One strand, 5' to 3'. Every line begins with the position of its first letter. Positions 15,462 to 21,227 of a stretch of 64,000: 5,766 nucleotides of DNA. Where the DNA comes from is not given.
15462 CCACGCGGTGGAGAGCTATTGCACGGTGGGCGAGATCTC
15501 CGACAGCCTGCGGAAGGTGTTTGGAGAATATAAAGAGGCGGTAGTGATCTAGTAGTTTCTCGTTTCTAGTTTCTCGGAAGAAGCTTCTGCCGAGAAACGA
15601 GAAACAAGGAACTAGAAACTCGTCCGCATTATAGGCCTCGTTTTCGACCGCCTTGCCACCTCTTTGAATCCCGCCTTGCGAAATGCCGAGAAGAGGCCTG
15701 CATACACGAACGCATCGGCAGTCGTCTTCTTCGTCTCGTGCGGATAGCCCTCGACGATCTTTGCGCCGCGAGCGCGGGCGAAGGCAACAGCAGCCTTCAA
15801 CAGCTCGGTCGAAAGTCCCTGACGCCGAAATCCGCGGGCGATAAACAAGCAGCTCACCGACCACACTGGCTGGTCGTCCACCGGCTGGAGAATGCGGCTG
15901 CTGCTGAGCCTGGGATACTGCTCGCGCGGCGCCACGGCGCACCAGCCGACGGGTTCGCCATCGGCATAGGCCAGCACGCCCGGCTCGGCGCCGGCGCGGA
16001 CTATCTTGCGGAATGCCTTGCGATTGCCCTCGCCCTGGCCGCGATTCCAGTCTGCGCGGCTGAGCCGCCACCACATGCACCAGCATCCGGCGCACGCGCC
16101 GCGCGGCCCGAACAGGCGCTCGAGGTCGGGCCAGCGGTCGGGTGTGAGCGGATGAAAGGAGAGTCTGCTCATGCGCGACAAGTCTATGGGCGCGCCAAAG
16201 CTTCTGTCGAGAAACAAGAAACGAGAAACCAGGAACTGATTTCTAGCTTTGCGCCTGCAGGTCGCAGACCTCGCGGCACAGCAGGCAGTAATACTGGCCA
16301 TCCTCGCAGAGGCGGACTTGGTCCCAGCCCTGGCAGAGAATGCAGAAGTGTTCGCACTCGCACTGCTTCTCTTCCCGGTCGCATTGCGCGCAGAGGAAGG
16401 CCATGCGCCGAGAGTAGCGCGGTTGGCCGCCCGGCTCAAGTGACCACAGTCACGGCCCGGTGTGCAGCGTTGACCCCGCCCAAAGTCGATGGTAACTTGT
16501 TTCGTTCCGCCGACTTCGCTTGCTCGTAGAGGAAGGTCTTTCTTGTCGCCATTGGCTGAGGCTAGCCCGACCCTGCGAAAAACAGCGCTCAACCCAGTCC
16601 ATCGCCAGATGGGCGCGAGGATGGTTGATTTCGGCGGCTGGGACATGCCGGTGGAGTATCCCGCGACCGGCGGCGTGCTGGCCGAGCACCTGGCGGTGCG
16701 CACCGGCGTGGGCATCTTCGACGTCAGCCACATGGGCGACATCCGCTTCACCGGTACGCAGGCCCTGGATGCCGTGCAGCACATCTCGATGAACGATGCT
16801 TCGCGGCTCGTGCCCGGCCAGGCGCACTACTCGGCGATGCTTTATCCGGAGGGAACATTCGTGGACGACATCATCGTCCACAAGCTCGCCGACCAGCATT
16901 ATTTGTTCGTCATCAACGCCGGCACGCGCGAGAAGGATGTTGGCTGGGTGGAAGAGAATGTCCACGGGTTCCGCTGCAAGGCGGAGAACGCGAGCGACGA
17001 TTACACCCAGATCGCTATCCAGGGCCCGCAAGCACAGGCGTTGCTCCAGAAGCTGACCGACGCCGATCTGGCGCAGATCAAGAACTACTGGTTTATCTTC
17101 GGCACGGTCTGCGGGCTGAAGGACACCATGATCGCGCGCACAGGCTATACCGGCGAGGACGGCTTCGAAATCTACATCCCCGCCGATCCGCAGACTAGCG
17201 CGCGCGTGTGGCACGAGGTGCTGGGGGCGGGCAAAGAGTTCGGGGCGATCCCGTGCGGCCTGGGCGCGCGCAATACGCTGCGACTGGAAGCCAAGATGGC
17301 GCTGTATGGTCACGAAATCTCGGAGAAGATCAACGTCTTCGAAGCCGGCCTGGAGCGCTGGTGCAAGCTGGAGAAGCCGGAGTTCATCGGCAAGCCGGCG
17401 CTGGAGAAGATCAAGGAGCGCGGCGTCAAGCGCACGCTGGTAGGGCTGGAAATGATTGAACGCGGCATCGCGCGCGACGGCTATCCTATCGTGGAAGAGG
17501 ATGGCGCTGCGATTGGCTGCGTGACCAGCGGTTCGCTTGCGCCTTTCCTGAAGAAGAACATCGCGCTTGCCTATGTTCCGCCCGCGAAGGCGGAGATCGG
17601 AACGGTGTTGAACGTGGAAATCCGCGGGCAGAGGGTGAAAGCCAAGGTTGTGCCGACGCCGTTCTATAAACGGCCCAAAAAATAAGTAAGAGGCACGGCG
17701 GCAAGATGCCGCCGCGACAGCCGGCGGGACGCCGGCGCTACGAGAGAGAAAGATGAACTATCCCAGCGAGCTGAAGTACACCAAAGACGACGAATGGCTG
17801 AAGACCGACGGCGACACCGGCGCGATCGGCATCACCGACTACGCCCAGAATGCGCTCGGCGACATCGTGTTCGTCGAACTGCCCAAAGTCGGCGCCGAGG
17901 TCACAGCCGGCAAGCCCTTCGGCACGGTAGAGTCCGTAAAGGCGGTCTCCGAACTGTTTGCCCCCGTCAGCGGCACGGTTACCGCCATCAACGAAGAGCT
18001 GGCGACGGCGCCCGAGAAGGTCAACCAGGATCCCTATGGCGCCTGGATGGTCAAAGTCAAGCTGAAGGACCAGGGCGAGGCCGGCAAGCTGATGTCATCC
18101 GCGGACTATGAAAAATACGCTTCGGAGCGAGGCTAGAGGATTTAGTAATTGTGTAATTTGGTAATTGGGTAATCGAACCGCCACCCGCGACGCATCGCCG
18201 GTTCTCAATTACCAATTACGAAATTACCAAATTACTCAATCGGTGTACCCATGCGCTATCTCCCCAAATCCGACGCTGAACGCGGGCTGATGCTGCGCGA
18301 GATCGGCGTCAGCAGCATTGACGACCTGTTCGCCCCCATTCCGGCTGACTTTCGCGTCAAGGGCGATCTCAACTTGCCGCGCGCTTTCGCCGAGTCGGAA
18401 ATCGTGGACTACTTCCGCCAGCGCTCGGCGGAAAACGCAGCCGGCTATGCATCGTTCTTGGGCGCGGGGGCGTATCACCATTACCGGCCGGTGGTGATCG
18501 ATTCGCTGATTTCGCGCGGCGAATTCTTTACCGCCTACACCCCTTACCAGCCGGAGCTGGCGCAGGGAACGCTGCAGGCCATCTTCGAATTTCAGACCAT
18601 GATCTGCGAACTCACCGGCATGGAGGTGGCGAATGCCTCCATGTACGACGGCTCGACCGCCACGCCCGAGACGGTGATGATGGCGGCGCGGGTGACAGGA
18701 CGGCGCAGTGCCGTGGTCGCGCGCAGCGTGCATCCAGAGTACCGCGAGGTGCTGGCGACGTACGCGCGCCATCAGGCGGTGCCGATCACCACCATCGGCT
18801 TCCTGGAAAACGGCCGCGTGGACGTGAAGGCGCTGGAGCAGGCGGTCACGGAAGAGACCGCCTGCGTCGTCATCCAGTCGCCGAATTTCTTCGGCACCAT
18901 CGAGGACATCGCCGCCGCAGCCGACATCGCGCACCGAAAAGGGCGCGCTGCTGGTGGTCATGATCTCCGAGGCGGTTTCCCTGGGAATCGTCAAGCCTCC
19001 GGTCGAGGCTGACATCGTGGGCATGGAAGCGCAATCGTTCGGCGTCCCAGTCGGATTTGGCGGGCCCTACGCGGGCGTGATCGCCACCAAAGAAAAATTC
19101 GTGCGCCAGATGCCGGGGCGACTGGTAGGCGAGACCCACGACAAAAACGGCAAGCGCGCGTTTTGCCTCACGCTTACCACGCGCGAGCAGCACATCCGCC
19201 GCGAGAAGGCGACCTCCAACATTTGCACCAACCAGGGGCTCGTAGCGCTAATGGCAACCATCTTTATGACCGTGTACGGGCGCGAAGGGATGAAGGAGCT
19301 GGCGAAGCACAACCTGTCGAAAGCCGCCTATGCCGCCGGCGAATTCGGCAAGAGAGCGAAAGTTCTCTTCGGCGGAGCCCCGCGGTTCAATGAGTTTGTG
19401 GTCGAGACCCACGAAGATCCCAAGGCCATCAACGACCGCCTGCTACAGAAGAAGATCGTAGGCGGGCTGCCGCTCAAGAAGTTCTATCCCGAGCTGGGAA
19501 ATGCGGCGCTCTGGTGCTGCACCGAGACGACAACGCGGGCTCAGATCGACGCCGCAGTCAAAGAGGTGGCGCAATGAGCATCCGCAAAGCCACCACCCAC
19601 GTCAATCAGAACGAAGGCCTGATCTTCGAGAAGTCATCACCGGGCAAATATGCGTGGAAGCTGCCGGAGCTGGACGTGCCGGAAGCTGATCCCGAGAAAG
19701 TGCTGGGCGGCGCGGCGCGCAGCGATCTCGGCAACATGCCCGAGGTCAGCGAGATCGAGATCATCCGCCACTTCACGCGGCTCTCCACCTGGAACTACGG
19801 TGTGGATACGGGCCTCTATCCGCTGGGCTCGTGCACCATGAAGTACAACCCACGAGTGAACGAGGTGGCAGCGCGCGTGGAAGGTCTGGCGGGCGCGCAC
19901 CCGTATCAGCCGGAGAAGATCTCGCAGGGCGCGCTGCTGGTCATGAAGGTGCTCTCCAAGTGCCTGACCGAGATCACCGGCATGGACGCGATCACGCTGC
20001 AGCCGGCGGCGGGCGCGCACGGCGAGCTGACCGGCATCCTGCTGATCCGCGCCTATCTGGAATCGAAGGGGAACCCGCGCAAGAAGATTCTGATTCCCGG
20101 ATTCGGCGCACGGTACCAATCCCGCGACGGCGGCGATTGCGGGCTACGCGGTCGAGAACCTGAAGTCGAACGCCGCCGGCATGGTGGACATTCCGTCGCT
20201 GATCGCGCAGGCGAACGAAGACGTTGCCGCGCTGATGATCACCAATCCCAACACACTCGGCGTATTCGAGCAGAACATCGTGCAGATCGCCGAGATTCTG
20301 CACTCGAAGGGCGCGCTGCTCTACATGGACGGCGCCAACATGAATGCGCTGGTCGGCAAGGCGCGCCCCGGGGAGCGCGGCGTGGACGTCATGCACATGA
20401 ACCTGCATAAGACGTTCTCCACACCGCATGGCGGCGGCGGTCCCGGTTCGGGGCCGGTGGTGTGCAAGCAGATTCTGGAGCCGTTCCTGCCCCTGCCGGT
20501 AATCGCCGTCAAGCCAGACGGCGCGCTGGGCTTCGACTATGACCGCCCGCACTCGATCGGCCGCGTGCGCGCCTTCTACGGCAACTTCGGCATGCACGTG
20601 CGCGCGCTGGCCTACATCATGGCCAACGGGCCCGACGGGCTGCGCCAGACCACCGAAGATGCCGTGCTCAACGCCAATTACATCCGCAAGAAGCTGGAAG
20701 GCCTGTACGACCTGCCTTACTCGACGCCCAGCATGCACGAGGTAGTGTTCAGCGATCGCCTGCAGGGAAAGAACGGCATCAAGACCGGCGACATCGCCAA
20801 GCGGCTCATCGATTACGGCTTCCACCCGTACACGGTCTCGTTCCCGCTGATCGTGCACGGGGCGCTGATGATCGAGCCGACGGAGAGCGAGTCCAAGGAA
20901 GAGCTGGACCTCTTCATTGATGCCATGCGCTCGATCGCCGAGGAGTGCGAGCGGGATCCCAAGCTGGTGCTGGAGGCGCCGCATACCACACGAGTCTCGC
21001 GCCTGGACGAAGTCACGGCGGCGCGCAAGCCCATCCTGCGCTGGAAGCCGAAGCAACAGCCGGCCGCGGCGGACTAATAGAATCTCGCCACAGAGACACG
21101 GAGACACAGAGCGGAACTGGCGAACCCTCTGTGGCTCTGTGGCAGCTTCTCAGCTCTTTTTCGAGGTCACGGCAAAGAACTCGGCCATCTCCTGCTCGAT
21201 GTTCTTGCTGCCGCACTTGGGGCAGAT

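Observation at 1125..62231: About 25 intergenic hairpins share one architecture (arms of 3-4 tandem 7-8 nt words) but use different words at different loci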

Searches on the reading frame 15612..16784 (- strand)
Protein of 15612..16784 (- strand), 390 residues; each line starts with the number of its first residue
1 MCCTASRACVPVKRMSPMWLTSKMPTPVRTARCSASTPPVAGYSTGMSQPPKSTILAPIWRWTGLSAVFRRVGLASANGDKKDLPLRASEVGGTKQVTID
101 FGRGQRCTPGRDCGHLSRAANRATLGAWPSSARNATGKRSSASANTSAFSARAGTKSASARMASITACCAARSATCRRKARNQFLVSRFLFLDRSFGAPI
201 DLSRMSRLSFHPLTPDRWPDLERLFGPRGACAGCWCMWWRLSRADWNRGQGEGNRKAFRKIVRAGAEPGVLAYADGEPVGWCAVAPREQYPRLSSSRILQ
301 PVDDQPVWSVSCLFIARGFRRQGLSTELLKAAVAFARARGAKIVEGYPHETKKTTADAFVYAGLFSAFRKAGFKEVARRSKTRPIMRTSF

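Call 101: search_protein_families(library=pfam, proteins=[window:15612-16784:-], max_evalue=0.0001)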
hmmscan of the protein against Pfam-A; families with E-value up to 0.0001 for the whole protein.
window:15612-16784:- (390 aa): 2 families
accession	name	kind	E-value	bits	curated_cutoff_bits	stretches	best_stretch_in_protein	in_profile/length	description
PF00583.31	Acetyltransf_1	-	6.1e-11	43.1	20.7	1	238-344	4-96/116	Acetyltransferase (GNAT) family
PF13508.13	Acetyltransf_7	-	1.8e-05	25.4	27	1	271-350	7-66/84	Acetyltransferase (GNAT) domain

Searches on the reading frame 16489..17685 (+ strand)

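Call 103: search_protein_families(library=pfam, proteins=[window:16489-17685:+], max_evalue=0.0001)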
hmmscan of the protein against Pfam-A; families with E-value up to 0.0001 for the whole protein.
window:16489-17685:+ (398 aa): 2 families
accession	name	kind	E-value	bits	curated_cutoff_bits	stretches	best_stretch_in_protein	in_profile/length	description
PF01571.26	GCV_T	-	5.5e-86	288.4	25.6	1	35-290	2-254/255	Aminomethyltransferase folate-binding domain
PF08669.17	GCV_T_C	-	1.1e-25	89.8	25.9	1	315-394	1-80/80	Glycine cleavage T-protein C-terminal barrel domain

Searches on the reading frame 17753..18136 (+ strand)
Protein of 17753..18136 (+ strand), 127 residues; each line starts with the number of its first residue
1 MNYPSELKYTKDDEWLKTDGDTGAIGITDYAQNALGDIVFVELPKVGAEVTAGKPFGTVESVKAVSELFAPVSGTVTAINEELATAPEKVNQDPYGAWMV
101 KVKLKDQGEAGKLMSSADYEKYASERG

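Call 101: search_protein_families(library=pfam, proteins=[window:17753-18136:+], max_evalue=0.0001)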
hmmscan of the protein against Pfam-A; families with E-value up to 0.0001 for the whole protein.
window:17753-18136:+ (127 aa): 2 families
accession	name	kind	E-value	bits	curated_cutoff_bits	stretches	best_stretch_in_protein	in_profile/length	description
PF01597.25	GCV_H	-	3.9e-43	146.7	22.2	1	7-125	1-121/122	Glycine cleavage H-protein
PF00364.28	Biotin_lipoyl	-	8.9e-05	22.7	22.1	0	45-81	22-58/73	Biotin-requiring enzyme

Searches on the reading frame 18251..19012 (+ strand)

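Call 101: search_protein_families(library=pfam, proteins=[window:18251-19012:+], max_evalue=0.0001)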
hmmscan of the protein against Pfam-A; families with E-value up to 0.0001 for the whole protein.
window:18251-19012:+ (253 aa): 2 families
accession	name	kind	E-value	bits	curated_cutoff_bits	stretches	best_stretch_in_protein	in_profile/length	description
PF02347.22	GDC-P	-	3e-64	217.9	26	1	1-230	1-225/429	Glycine cleavage system P-protein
PF00266.25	Aminotran_5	-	1.1e-05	25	21.5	1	134-231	69-169/371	Aminotransferase class-V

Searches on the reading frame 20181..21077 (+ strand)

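Call 102: search_protein_families(library=pfam, proteins=[window:20181-21077:+], max_evalue=0.0001)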
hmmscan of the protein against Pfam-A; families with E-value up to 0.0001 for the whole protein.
window:20181-21077:+ (298 aa): 2 families
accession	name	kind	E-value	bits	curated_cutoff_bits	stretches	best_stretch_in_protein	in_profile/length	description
PF21478.3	GcvP2_C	-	4.8e-31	107.6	27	1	158-258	2-104/122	Glycine dehydrogenase, C-terminal domain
PF02347.22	GDC-P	-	1.9e-05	24.1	26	0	10-108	193-288/429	Glycine cleavage system P-protein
